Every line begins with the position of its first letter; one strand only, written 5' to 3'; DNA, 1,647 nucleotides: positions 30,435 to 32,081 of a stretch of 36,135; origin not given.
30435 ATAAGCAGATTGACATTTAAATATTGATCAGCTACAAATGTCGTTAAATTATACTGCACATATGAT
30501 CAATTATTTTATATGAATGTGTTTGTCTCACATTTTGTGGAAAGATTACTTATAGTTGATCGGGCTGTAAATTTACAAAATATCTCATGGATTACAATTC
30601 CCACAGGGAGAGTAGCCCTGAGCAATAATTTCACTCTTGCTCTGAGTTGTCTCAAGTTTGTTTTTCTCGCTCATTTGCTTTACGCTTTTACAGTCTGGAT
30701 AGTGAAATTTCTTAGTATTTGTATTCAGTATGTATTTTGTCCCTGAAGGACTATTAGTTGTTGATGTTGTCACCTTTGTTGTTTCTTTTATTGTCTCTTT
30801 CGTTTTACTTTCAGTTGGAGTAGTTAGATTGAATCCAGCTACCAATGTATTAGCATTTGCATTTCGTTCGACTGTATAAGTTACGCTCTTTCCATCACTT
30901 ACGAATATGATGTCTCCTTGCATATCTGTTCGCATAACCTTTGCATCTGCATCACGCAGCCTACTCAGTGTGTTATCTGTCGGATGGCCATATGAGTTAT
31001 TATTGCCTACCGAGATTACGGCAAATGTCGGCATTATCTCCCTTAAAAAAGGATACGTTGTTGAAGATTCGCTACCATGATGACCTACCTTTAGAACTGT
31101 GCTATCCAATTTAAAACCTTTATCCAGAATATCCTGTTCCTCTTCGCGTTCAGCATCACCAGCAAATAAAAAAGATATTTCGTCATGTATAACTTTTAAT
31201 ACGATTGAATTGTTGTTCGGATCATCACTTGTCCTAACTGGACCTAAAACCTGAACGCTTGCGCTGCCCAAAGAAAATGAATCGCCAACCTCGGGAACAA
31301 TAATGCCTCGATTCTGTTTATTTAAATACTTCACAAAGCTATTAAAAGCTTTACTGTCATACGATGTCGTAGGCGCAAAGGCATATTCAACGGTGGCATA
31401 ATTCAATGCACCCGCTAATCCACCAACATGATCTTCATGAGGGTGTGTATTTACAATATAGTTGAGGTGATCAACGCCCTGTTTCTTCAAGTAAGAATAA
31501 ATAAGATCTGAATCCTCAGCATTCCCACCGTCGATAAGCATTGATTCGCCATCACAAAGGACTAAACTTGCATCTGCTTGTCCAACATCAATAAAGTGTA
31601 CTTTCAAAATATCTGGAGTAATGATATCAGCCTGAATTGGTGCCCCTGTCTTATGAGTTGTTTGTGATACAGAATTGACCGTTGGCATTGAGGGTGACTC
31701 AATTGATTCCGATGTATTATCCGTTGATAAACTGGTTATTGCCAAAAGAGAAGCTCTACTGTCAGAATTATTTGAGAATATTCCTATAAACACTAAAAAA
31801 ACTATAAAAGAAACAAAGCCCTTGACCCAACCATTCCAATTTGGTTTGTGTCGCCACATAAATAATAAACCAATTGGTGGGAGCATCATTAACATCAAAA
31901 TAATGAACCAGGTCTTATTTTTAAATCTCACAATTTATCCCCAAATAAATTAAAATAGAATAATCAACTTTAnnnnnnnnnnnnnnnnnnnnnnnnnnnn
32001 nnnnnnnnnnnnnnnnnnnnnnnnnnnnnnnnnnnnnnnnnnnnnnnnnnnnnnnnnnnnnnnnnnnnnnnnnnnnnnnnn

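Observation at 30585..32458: Two-gene islet cassette: ComEC-type MBL hydrolase and a Thr-repeat lipoprotein share a C-terminal H/C/C/C Ada-like zinc module (candidate surface DNA-binding/nuclease pair)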

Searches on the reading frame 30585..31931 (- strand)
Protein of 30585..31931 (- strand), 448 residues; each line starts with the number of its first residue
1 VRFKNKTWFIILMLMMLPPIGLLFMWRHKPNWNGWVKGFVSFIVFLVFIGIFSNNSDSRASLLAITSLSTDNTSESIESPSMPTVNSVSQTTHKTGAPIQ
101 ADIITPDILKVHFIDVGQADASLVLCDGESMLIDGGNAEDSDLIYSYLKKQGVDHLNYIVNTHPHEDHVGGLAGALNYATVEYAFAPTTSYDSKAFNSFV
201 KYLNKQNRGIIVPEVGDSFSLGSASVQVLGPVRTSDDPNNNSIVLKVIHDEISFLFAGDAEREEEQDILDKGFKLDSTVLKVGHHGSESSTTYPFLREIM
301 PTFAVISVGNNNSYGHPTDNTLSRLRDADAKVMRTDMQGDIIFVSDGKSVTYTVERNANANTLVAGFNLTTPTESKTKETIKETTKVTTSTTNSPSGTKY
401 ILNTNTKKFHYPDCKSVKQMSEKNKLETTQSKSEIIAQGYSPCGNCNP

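Call 4: search_protein_families(library=pfam, proteins=[window:30585-31931:-], max_evalue=1)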
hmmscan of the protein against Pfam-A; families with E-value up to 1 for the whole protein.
window:30585-31931:- (448 aa): 9 families
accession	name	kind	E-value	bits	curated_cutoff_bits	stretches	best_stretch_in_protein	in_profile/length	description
PF00753.33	Lactamase_B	-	5.4e-16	59.6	22.7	1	115-307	2-193/196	Metallo-beta-lactamase superfamily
PF12706.13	Lactamase_B_2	-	0.00011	22.3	27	1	150-283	25-165/200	Beta-lactamase superfamily domain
PF25281.1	MBL_MAP1B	-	0.0011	18.6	37.6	1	116-225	28-131/279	MAP1B MBL-like domain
PF19583.5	ODP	-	0.0041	17.5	27.2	1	120-227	4-108/194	ODP family beta lactamase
PF02805.21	Ada_Zn_binding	-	0.018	15.4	23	1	400-448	18-64/65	Metal binding domain of Ada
PF14439.12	Bd3614-deam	-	0.03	14.8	38.5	1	344-389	16-62/113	Bd3614-like deaminase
PF23023.1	Anti-Pycsar_Apyc1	-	0.073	13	50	1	120-173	21-71/250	Anti-Pycsar protein Apyc1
PF18933.6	PsbP_2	-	0.14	12.6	27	1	375-427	22-74/184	PsbP-like protein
PF21551.2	CSL4_N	-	0.15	12.2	27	1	134-164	11-41/57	Exosome complex component CSL4, N-terminal domain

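Call 5: search_protein_families(library=ncbifam, proteins=[window:30585-31931:-], max_evalue=1)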
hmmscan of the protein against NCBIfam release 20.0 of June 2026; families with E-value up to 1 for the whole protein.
window:30585-31931:- (448 aa): 45 families (the best 25 are shown)
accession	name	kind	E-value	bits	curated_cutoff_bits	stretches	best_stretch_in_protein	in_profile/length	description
TIGR00361.1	ComEC_Rec2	equivalog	2.2e-37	128.6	190.05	1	109-339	441-663/663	DNA internalization-related competence protein ComEC/Rec2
NF049846.1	blaAHM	exception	1.2e-27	96.6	590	1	77-350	34-300/304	AHM family subclass B3-like metallo-beta-lactamase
NF008580.0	PRK11539.1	equivalog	3.6e-25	88.4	969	1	109-344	503-729/758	ComEC family protein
NF041809.1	Avs1a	equivalog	1.1e-11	44.1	420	2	239-335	252-351/387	AVAST type 1 anti-phage system MBL fold metallo-hydrolase Avs1a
NF012229.1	bla_class_B_core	domain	3.6e-08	33.7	100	1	121-188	18-83/139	metallo-beta-lactamase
NF033105.1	bla_subclass_B3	equivalog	3.9e-07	29.6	240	1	116-173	18-79/257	subclass B3 metallo-beta-lactamase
NF058524.1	6A-MBL_enzyme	equivalog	2.7e-06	26.7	220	2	144-174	44-75/346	anti-phage 6A-MBL system MBL-fold protein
TIGR02651.1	RNase_Z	equivalog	4.4e-06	26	292.95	1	121-198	20-94/302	ribonuclease Z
NF040644.1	blaPAM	exception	5.3e-06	25.7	615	1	111-179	47-118/287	PAM family subclass B3 metallo-beta-lactamase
NF000801.0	PRK00055.1-3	equivalog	6.3e-05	22.2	252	1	121-180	22-78/307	ribonuclease Z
NF000287.1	SMB1_fam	exception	7.1e-05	22.3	400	1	111-178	36-104/280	SMB-1 family subclass B3 metallo-beta-lactamase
TIGR03413.1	GSH_gloB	equivalog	0.00011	21.7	200.8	1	129-180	21-68/248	hydroxyacylglutathione hydrolase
NF047896.1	blaMIM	exception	0.00012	21.6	640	1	121-174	72-127/306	MIM family subclass B3 metallo-beta-lactamase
NF033088.2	bla_subclass_B1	equivalog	0.00061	19.5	200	1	123-190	35-102/217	subclass B1 metallo-beta-lactamase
NF000459.2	blaSPG-1_fam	exception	0.00069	18.8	550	1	112-174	44-108/285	SPG-1 family subclass B3 metallo-beta-lactamase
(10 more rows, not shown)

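Call 13: find_homologous_proteins(query=window:30585-31931:-)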
Query window:30585-31931:- (448 aa): 7957 proteins with E <= 0.001 among 8000 candidates; the best 120 are listed.
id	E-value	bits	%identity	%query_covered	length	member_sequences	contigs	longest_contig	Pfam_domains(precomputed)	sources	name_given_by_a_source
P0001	0.0e+0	1012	100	100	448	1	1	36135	PF00753.34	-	-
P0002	2.8e-147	509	63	84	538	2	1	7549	PF12706.14,PF23023.2,PF00753.34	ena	-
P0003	4.1e-147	509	62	85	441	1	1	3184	PF12706.14,PF23023.2,PF00753.34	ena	-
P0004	6.3e-147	508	53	99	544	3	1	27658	PF12706.14,PF23023.2,PF00753.34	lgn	-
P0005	8.6e-147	507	64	80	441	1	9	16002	PF12706.14,PF23023.2,PF00753.34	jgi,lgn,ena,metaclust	metaclust:\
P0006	1.2e-146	507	62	85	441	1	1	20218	PF12706.14,PF23023.2,PF00753.34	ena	-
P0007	1.4e-146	507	62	85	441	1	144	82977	PF12706.14,PF23023.2,PF00753.34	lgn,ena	-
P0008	1.4e-146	507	62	85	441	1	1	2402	PF12706.14,PF23023.2,PF00753.34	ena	-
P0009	1.6e-146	507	61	85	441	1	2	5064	PF12706.14,PF23023.2,PF00753.34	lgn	-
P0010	1.7e-146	506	64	80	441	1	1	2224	PF12706.14,PF23023.2,PF00753.34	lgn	-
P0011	1.8e-146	506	68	76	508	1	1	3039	PF12706.14,PF23023.2,PF00753.34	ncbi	-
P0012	1.9e-146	506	61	85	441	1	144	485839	PF12706.14,PF23023.2,PF00753.34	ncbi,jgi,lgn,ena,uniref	ncbi:MBL fold metallo-hydrolase [Acutalibacter sp. JLR.KK004]|uniref:MBL fold metallo-hydrolase n=1 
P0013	2.1e-146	506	61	85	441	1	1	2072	PF12706.14,PF23023.2,PF00753.34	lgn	-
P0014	2.3e-146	506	64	80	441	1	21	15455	PF12706.14,PF23023.2,PF00753.34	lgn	-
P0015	2.3e-146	506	61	83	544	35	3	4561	PF12706.14,PF23023.2,PF04886.17,PF00753.34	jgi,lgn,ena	-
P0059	2.2e-140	486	55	98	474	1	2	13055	PF12706.14,PF23023.2,PF00753.34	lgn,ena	-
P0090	5.7e-138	478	51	98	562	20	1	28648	PF12706.14,PF23023.2,PF00753.34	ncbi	-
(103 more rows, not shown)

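Call 18: search_solved_structures(query=window:30585-31931:-, max_evalue=0.01)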
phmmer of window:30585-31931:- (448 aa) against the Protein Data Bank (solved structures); distinct sequences matched with E-value up to 0.01: 12.
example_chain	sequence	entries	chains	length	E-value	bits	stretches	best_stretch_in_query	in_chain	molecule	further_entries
9ic4_A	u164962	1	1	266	1.4e-41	145.9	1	108-348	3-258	Competence protein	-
30bt_A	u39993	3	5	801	1.1e-36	129.8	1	108-348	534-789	Beta-lactamase-like domain | ComEC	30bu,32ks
9vc6_A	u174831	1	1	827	2.6e-32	115.4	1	144-347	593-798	Competence protein ComEC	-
9vc9_A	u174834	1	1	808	1.6e-14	56.8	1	233-342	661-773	Dna internalization-related competence protein rec2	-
9vcb_A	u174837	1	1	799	1.7e-11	46.8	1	238-350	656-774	DNA internalization-related competence protein ComEC/Rec2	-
9vcf_A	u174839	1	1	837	1.8e-11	46.7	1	238-350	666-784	DNA internalization-related competence protein ComEC/Rec2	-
3vpe_A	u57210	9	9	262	0.00027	23.1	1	111-175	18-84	Metallo-beta-lactamase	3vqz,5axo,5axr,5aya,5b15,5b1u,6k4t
7luu_A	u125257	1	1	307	0.00071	21.7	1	116-175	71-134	Subclass B3 metallo-beta-lactamase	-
6auf_B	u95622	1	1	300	0.0022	20.1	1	122-177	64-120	Beta-lactamase-like protein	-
6e0s_A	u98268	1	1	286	0.0024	19.9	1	112-174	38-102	MEM-A1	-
12qj_A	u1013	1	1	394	0.004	19.2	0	141-194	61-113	Choline binding protein E CbpE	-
1wra_A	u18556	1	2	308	0.0071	18.4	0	141-198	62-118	Teichoic acid phosphorylcholine esterase/choline binding protein E (cbpE)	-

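Call 24: find_related_loci(query=A2, collection=genome_contigs, flank=6000)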
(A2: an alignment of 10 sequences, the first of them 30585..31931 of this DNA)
Query A2 (448 aa) in genome_contigs; peptide patterns used: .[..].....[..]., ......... (x = any residue, [..] = any of these).
600 stretches matched a pattern (row limit reached: there are more); 594 encode a relative of the query (tblastn E <= 1e-3); the best 80 are kept; 80 distinct loci.
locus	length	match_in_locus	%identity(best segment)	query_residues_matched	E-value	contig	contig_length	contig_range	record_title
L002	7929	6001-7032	65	109-448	8e-152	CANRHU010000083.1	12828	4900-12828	MAG: uncultured Lachnospiraceae bacterium isolate Lapin-023__bin28 genome assembly, contig: Lapin-023__NODE_6337_length_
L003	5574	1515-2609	62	109-448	1e-151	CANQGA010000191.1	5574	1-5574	MAG: uncultured Lachnospiraceae bacterium isolate Lapin-007__bin11 genome assembly, contig: Lapin-007__NODE_6712_length_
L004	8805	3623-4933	53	8-448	4e-149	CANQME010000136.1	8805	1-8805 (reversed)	MAG: uncultured Lachnospiraceae bacterium isolate Lapin-014__bin3 genome assembly, contig: Lapin-014__NODE_7025_length_8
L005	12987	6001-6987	66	109-448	3e-149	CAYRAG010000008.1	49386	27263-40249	MAG TPA_asm: uncultured Oscillospiraceae bacterium isolate SRP314395_co1_229 genome assembly, contig: NODE_435_length_49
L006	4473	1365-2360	60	109-448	4e-130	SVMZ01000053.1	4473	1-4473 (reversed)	MAG: Oscillospiraceae bacterium isolate SIG526 NODE_267905_length_4473_cov_2.505292, whole genome shotgun sequence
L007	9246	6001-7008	59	105-448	9e-128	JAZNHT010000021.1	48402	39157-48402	MAG: Eubacteriales bacterium isolate T1900044691_TS20190157.MAGScoT_cleanbin_000002 SGB_1749_k141_1508850, whole genome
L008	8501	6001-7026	57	109-448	2e-127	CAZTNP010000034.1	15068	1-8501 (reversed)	MAG TPA_asm: uncultured Oscillospiraceae bacterium isolate SRP313737_co1_323 genome assembly, contig: NODE_6065_length_1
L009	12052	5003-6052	53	64-448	5e-127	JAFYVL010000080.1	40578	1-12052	MAG: Oscillospiraceae bacterium isolate RGIG7458 Water_buffalos_Colon-1__c766086, whole genome shotgun sequence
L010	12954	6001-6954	57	109-448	1e-124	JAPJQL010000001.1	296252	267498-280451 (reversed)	MAG: Lachnospiraceae bacterium isolate RAGGC_232 NODE_13_length_296252_cov_13.979980, whole genome shotgun sequence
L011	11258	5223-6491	47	35-448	1e-122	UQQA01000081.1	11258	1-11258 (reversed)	uncultured Ruminococcus sp. isolate UMGS533 genome assembly, contig: NODE_1202_length_11258_cov_3.914487, whole genome s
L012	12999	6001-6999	55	109-448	2e-121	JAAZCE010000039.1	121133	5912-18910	MAG: Clostridiales bacterium isolate AS07pgkLD_107 181466_AS07, whole genome shotgun sequence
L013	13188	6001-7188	48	60-448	1e-122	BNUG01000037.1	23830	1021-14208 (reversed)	Clostridia bacterium MS499-83 DNA, sequence037, whole genome shotgun sequence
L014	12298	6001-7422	44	8-448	8e-119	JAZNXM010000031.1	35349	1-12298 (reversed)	MAG: Acetatifactor sp. isolate T1900044778_TS20190244.MAGScoT_cleanbin_000133 SGB_2534_k141_1051017, whole genome shotgu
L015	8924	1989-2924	52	109-448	2e-118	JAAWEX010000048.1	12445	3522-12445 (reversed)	MAG: Lawsonibacter sp. isolate ABMPRH_161_6 SL341419_scaffold_7831, whole genome shotgun sequence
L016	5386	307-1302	54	109-448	1e-117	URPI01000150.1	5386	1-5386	uncultured Clostridiales bacterium isolate UMGS1211 genome assembly, contig: NODE_7064_length_5386_cov_4.848246, whole g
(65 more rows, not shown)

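Call 44: find_encoding_contigs(protein=P0002, flank=5000, max_places=3)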
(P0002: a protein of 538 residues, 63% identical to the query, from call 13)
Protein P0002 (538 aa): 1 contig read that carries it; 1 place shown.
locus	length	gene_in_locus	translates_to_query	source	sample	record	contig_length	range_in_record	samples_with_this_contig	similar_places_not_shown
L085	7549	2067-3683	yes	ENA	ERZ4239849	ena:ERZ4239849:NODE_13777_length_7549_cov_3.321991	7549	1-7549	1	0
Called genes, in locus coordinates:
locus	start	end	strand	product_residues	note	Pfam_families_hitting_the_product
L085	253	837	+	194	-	PF13643:DUF4145 (weak)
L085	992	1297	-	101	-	-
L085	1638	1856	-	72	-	-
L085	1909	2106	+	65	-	-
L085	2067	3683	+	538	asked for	PF00753:Lactamase_B, PF23023:Anti-Pycsar_Apyc1 (weak), PF12706:Lactamase_B_2 (weak)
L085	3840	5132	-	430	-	PF07690:MFS_1, PF13347:MFS_2, PF03209:PUCC (faint), PF07690:MFS_1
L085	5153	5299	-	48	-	-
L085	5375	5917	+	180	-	PF04011:LemA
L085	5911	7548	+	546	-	?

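Call 45: find_encoding_contigs(protein=P0090, flank=5000, max_places=3)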
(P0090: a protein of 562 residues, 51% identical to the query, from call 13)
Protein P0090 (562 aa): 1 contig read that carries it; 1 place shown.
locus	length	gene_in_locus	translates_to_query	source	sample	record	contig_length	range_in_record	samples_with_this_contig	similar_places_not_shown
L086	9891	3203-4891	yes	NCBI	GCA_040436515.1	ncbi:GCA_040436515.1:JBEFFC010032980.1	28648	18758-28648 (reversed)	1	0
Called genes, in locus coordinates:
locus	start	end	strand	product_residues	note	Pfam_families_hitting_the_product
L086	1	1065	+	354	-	?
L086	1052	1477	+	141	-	PF13347:MFS_2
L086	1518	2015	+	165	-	PF17389:Bac_rhamnosid6H, PF17390:Bac_rhamnosid_C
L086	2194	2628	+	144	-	PF13527:Acetyltransf_9, PF00583:Acetyltransf_1, PF13508:Acetyltransf_7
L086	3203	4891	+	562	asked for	PF00753:Lactamase_B, PF23023:Anti-Pycsar_Apyc1 (faint), PF12706:Lactamase_B_2 (weak)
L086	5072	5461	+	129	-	PF03129:HGTP_anticodon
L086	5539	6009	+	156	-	PF07883:Cupin_2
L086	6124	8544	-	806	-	PF00343:Phosphorylase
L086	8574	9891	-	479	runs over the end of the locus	PF08323:Glyco_transf_5, PF13439:Glyco_transf_4 (faint), PF00534:Glycos_transf_1, PF13692:Glyco_trans_1_4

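Call 46: find_encoding_contigs(protein=P0059, flank=5000, max_places=3)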
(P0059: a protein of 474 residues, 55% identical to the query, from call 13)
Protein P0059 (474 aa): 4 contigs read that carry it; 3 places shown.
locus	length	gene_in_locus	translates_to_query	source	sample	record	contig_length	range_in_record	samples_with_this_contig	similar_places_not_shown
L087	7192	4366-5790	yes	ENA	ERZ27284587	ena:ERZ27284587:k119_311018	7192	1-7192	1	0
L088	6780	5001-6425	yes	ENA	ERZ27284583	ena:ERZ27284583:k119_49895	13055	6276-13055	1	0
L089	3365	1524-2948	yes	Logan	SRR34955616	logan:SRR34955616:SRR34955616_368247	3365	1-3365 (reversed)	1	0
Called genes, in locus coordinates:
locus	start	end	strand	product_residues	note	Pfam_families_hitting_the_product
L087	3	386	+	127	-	?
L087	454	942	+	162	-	PF00255:GSHPx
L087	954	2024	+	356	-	PF02687:FtsX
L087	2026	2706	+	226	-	PF02463:SMC_N (weak), PF00005:ABC_tran, PF13304:AAA_21 (faint)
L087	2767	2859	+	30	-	-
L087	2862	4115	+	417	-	PF03851:UvdE, PF08349:DUF1722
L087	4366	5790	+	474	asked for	PF00753:Lactamase_B, PF23023:Anti-Pycsar_Apyc1 (weak), PF12706:Lactamase_B_2 (weak)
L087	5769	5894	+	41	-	-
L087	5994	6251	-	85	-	PF04014:MazE_antitoxin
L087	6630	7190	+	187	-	?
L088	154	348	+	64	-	PF09962:DUF2196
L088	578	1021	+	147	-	PF01047:MarR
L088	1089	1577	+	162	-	PF00255:GSHPx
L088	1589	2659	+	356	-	PF02687:FtsX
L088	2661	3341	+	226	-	PF02463:SMC_N (weak), PF00005:ABC_tran, PF13304:AAA_21 (faint)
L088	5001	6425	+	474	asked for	PF00753:Lactamase_B, PF23023:Anti-Pycsar_Apyc1 (weak), PF12706:Lactamase_B_2 (weak)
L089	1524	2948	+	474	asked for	PF00753:Lactamase_B, PF23023:Anti-Pycsar_Apyc1 (weak), PF12706:Lactamase_B_2 (weak)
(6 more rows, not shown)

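Call 60: search_dna_similar(query=window:30585-31931:-, collection=phages, mode=protein, max_rows=12)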
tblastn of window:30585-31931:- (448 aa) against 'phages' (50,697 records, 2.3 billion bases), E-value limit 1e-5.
Records with a match: 66; places in all: 70; records where one place covers at least 80% of the query: 0.
Best place of each record, by identity: 60-80% 6; <60% 60.
By first word of the organism name: Bacteriophage 20; Listeria 13; Clostridium 7; Streptococcus 6; Coprococcus 3; Geobacillus 2; Faecalimonas 2; Enterococcus 2; Blautia 2; Acinetobacter 2; and 5 more.
By host as written in the record: - 25; Listeria monocytogenes 13; Coprococcus sp. 3; Clostridium botulinum type C strain C-Stockholm 2; Geobacillus sp. 6k51 2; Faecalimonas sp. 2; Clostridium perfringens 2; Blautia sp. 2; and 14 more.
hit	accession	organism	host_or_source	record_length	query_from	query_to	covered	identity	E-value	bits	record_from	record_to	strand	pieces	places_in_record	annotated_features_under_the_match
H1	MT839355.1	Bacteriophage sp.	human fecal samples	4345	109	446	75%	42.3%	2e-77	267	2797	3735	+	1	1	record has no annotation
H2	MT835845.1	Bacteriophage sp.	human fecal samples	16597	107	448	76%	40.5%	6e-61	220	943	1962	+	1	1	record has no annotation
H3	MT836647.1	Bacteriophage sp.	human fecal samples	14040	27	352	73%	35.2%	8e-54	199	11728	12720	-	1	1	record has no annotation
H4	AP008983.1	Clostridium phage c-st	Clostridium botulinum type C strain ...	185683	82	356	61%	38.2%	4e-53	197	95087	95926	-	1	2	metallo beta-lactamase family protein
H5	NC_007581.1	Clostridium phage c-st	Clostridium botulinum type C strain ...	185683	82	356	61%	38.2%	4e-53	197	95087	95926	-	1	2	metallo beta-lactamase family protein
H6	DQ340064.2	Geobacillus phage GBSV1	Geobacillus sp. 6k51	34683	109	357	56%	40.5%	2e-51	192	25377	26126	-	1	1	late competence protein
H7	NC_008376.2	Geobacillus phage GBSV1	Geobacillus sp. 6k51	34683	109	357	56%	40.5%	2e-51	192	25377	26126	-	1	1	MBL fold metallo-hydrolase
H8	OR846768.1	Listeria phage LM 4-11-1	Listeria monocytogenes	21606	99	359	58%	35.8%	2e-41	163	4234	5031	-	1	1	record has no annotation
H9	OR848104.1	Listeria phage LM 4-14-1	Listeria monocytogenes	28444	99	359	58%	35.8%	2e-41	163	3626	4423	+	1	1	record has no annotation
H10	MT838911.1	Bacteriophage sp.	human fecal samples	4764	107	356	56%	37.0%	4e-46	176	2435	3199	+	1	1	record has no annotation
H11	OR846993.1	Listeria phage LM 4-11-1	Listeria monocytogenes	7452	99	349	56%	36.6%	4e-42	165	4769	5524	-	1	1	record has no annotation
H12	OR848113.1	Listeria phage LM 4-14-1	Listeria monocytogenes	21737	99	349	56%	36.6%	4e-42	165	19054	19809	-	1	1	record has no annotation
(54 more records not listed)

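Call 75: search_protein_families(library=phrogs, proteins=[window:30585-31931:-], max_evalue=0.001)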
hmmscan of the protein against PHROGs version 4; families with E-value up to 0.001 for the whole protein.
window:30585-31931:- (448 aa): 3 families
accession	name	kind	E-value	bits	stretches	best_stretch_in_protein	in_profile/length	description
phrog_14556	-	unknown function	2e-88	298.2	1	66-448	88-451/451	-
phrog_7043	-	tail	5.5e-58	198.4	1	110-351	622-882/1077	tail protein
phrog_36445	-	unknown function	1.1e-31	111.1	1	188-346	20-179/195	-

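Call 76: search_protein_families(library=padloc, proteins=[window:30585-31931:-], max_evalue=0.01)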
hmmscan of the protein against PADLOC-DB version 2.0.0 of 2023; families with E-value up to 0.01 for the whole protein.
window:30585-31931:- (448 aa): 8 families
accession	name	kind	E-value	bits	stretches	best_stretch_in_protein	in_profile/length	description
PDLC03854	LmuA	-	1.3e-16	58.6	2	235-329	209-307/345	-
PDLC03805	RTasMBL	-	3.5e-16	57.3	2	110-204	2-91/322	DRT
PDLC02158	Avs1a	-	7.9e-12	43.1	2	238-335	253-353/392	-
PDLC04675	PDC-M48B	-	5e-09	33.8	1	137-311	36-232/291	-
PDLC04673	PDC-M48B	-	7.2e-09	33.4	1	229-355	148-273/296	-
PDLC04676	PDC-M48B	-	3.6e-08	30.6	1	130-206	33-112/357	-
PDLC04677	PDC-M48B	-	4.2e-07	27.6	1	138-326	114-301/339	-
PDLC04674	PDC-M48B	-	0.00067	17.1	1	110-190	2-85/270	-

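Call 77: find_related_loci(query=A2, collection=viral_contigs, flank=8000)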
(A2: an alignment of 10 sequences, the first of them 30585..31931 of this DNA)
Query A2 (448 aa) in viral_contigs; peptide patterns used: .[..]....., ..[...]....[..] (x = any residue, [..] = any of these).
217 stretches matched a pattern; 165 encode a relative of the query (tblastn E <= 1e-3); the best 80 are kept; 80 distinct loci.
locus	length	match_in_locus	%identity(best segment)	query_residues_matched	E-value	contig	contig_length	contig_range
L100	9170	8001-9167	59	38-448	8e-154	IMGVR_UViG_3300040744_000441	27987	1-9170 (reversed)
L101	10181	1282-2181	65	111-425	3e-135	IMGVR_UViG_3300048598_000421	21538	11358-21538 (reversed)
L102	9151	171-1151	55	97-448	2e-128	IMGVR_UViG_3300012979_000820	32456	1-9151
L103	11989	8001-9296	45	25-448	5e-121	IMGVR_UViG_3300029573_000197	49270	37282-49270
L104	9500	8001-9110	47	60-448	4e-110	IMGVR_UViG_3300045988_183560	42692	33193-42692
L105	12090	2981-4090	47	60-448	1e-109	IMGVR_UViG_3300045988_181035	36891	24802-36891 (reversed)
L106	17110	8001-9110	47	60-448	1e-109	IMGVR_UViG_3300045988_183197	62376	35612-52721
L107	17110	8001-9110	47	60-448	1e-109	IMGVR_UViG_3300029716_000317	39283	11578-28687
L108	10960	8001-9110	46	60-448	2e-109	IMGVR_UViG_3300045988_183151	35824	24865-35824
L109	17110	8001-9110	46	60-448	2e-109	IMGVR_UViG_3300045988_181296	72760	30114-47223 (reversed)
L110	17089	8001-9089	47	67-448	6e-109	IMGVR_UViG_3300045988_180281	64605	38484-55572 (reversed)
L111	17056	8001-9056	48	78-448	3e-109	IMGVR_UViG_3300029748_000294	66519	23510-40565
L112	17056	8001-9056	48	78-448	3e-109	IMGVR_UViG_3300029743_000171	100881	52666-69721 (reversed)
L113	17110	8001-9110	46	60-448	4e-109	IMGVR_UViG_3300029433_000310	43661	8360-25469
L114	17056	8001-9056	48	78-448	1e-108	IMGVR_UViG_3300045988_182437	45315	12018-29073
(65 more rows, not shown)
